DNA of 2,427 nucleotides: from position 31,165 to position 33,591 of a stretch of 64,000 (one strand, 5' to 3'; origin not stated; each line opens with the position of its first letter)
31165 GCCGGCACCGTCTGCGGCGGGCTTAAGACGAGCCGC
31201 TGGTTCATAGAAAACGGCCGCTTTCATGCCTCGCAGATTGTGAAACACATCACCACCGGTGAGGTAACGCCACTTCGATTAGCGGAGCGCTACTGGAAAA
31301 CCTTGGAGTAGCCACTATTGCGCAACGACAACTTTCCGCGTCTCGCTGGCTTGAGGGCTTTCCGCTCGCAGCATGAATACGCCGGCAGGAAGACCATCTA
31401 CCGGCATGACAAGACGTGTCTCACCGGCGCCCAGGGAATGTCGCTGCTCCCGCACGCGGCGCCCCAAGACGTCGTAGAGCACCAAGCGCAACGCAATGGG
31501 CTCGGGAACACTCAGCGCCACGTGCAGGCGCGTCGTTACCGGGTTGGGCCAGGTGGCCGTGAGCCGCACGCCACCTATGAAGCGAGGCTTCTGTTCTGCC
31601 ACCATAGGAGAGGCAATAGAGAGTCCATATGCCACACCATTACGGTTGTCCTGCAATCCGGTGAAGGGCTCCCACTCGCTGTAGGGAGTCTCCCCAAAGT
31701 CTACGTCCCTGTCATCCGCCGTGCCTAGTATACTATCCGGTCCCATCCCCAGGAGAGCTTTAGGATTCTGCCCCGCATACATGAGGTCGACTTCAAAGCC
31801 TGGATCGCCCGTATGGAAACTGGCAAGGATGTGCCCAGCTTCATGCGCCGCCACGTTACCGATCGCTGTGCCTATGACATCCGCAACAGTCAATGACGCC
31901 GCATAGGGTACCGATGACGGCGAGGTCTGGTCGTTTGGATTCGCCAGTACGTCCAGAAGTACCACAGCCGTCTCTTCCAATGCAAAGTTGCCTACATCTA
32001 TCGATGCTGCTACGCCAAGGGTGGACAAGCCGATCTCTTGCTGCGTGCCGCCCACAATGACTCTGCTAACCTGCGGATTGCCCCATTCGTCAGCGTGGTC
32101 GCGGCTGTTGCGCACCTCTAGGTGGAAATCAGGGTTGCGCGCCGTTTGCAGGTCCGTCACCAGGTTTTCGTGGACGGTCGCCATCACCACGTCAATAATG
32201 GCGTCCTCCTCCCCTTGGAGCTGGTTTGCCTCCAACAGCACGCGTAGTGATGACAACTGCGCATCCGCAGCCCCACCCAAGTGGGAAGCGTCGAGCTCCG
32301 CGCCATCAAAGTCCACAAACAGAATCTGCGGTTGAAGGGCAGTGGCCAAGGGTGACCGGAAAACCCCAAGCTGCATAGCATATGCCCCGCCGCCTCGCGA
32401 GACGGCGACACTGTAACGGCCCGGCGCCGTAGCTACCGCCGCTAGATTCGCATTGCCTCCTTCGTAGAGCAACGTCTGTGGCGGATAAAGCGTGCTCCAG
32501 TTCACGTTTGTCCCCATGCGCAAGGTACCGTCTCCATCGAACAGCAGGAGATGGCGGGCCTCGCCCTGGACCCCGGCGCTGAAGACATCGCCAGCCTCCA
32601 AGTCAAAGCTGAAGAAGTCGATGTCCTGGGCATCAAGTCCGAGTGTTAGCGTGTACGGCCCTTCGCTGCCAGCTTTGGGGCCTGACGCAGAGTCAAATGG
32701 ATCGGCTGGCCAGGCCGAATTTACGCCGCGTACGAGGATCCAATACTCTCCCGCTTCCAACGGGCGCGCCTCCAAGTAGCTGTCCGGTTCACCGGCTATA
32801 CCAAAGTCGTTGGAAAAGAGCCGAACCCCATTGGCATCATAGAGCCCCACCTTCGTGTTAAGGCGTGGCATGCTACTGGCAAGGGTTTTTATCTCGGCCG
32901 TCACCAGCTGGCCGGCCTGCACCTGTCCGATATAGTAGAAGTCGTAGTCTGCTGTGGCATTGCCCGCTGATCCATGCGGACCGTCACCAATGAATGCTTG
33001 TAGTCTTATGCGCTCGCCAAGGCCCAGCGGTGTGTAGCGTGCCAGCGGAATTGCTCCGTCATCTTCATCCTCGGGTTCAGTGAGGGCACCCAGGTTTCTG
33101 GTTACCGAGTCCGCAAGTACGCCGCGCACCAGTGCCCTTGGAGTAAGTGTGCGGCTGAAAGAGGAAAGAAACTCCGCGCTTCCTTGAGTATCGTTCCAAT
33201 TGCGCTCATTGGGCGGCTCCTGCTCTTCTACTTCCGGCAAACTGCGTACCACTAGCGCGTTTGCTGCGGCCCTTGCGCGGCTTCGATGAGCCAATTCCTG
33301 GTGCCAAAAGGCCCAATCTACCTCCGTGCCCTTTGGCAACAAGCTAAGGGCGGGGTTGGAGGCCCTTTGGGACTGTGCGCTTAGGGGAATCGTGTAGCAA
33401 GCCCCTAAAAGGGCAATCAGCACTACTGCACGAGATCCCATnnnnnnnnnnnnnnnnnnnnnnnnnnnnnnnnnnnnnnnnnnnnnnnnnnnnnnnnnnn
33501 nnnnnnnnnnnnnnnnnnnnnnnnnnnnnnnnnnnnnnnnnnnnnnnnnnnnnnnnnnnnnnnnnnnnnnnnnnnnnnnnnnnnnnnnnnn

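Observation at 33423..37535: Tandem paralogous seven-CxxCH cytochrome c-TPR fusion lipoproteins of unknown function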

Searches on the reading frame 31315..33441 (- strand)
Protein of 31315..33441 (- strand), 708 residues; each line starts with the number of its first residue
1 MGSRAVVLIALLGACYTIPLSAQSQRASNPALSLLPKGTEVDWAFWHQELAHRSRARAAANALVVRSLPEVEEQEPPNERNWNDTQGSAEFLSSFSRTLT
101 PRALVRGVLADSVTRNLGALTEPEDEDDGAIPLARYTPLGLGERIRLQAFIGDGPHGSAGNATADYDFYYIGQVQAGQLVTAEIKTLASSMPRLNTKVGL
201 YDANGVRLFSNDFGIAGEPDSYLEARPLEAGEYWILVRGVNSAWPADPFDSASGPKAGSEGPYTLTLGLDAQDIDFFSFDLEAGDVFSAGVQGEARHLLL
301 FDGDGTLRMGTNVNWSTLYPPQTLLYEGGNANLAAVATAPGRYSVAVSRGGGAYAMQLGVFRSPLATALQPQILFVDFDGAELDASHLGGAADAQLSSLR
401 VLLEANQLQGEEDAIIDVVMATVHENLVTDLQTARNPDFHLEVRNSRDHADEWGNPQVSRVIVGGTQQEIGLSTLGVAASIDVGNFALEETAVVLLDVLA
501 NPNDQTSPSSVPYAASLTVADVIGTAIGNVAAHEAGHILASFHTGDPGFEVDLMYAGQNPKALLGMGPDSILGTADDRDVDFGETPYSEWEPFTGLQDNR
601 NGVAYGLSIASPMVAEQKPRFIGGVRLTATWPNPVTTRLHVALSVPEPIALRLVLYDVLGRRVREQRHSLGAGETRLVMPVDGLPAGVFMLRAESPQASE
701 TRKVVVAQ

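Call 4: search_protein_families(library=pfam, proteins=[window:31315-33441:-], max_evalue=0.1)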
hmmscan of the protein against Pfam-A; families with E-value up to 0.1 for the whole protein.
window:31315-33441:- (708 aa): 2 families
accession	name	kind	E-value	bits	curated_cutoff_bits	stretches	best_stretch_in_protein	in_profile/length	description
PF18962.6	Por_Secre_tail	-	7.3e-07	29.8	27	1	631-706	2-75/75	Secretion system C-terminal sorting domain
PF04151.21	PPC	-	0.03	15.6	25.9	0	274-348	2-69/70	Bacterial pre-peptidase C-terminal domain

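Call 5: search_protein_families(library=ncbifam, proteins=[window:31315-33441:-], max_evalue=0.1)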
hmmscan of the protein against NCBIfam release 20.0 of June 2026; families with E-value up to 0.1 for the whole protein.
window:31315-33441:- (708 aa): 3 families
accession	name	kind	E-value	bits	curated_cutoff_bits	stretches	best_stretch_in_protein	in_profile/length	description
TIGR04183.1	Por_Secre_tail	domain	1.1e-07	31.7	23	1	631-706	2-71/72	T9SS type A sorting domain-containing protein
NF038113.1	T9SSA_dep_M36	equivalog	0.00041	18.6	885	1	629-706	794-868/869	T9SS-dependent M36 family metallopeptidase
NF000413.2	blaBKC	exception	0.092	11.9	650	0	283-348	219-286/313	BKC family carbapenem-hydrolyzing class A beta-lactamase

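Call 38: find_homologous_proteins(query=window:31318-33441:-)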
Query window:31318-33441:- (708 aa): 397 proteins with E <= 0.001 among 8000 candidates; the best 120 are listed.
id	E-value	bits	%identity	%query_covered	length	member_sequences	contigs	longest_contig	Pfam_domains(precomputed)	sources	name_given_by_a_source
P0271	0.0e+0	1425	90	100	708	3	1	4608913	PF18962.8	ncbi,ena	-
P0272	1.6e-285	967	63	100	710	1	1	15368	PF18962.8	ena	-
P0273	1.1e-277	942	60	100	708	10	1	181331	PF04151.22,PF18962.8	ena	-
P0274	2.1e-235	802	54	100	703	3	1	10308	PF04151.22,PF18962.8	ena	-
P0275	2.5e-234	798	57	90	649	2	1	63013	PF18962.8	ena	-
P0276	1.4e-209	716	50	98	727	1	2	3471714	PF18962.8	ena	-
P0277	5.1e-179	615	47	100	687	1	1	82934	PF04151.22,PF18962.8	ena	-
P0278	7.0e-178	612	45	97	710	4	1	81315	-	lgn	-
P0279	2.3e-175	603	49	91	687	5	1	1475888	PF04151.22,PF18962.8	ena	-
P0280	4.3e-175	602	45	100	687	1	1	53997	PF18962.8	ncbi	-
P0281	1.4e-173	598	46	96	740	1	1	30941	PF04151.22,PF18962.8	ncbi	ncbi:MAG: T9SS type A sorting domain-containing protein [Rhodothermales bacterium]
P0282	1.6e-173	597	45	97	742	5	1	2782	PF04151.22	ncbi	-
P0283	1.2e-171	591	45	97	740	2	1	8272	PF04151.22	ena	-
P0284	1.2e-171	591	43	100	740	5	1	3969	PF04151.22,PF18962.8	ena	-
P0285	1.3e-171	591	48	90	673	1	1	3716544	PF18962.8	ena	-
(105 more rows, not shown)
